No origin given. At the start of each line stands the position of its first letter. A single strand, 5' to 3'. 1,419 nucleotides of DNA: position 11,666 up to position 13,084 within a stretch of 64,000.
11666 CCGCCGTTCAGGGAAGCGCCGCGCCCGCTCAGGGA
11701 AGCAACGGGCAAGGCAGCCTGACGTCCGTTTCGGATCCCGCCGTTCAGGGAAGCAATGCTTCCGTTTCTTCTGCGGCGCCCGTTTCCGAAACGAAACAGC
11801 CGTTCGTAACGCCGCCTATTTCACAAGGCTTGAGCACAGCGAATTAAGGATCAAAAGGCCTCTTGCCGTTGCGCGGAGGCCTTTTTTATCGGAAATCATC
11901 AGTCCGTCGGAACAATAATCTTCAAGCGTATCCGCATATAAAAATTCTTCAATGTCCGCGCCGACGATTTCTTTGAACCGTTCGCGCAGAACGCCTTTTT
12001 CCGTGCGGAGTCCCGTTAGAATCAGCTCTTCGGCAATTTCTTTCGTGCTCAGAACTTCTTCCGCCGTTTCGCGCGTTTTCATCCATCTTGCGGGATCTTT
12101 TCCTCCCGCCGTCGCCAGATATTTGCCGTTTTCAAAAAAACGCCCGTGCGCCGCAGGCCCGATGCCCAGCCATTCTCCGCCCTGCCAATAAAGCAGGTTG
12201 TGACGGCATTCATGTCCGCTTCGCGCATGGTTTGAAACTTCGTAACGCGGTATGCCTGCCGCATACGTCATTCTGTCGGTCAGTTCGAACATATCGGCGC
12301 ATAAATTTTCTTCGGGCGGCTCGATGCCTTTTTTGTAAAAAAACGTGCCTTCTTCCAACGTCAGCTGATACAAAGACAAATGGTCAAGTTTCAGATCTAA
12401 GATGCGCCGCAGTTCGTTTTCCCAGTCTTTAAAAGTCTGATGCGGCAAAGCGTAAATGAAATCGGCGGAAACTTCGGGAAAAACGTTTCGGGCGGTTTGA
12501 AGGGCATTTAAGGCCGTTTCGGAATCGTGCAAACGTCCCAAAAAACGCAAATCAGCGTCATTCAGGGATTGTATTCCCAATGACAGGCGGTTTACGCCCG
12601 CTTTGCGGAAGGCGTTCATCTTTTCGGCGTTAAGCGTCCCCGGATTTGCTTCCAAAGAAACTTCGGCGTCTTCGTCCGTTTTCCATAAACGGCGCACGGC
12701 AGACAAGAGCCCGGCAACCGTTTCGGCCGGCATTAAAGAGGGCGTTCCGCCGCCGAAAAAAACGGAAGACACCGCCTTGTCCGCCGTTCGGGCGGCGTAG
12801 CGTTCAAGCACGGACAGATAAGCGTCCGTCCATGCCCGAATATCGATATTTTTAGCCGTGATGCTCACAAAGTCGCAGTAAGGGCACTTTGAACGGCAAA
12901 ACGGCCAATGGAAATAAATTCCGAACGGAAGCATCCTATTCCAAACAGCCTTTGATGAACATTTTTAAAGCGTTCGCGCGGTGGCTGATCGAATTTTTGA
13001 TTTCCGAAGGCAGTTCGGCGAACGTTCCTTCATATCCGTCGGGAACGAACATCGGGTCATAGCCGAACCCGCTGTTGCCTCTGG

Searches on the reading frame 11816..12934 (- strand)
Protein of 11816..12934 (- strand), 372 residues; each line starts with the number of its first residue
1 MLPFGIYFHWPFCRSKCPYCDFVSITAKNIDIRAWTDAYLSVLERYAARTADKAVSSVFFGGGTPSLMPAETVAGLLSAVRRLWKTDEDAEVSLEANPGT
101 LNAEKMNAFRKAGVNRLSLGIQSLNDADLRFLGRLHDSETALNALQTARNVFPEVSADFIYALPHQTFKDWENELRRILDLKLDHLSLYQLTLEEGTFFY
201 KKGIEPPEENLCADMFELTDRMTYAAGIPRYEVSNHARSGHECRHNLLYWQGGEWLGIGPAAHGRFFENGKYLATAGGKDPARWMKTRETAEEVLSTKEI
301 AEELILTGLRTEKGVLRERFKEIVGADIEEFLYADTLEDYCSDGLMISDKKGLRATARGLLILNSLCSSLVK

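Call 10: find_encoding_contigs(protein=window:11816-12934:-, flank=10000, max_places=1)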
Protein window:11816-12934:- (372 aa): 2 contigs read that carry it; 1 place shown.
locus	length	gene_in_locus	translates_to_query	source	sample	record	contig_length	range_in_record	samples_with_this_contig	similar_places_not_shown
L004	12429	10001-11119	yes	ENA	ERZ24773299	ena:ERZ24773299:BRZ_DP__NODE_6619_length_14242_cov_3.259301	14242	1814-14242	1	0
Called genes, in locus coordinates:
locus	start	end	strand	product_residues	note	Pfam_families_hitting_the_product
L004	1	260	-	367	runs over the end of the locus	PF01926:MMR_HSR1, PF02421:FeoB_N, PF06071:YchF-GTPase_C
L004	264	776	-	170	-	PF01195:Pept_tRNA_hydro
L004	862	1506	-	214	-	PF01386:Ribosomal_L25p, PF14693:Ribosomal_TL5_C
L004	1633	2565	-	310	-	PF13793:Pribosyltran_N, PF00156:Pribosyltran, PF14572:Pribosyl_synth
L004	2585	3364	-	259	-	PF02578:Cu-oxidase_4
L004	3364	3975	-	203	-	PF09835:DUF2062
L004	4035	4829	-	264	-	PF01790:LGT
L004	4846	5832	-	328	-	PF01073:3Beta_HSD, PF01370:Epimerase, PF04321:RmlD_sub_bind (weak), PF16363:GDP_Man_Dehyd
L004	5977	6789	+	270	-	PF03807:F420_oxidored, PF14748:P5CR_dimer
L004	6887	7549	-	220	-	PF01025:GrpE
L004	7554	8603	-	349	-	PF01628:HrcA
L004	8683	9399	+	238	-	PF01138:RNase_PH, PF03725:RNase_PH_C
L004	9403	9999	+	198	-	PF01725:Ham1p_like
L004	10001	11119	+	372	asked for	PF04055:Radical_SAM, PF06969:HemN_C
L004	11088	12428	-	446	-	?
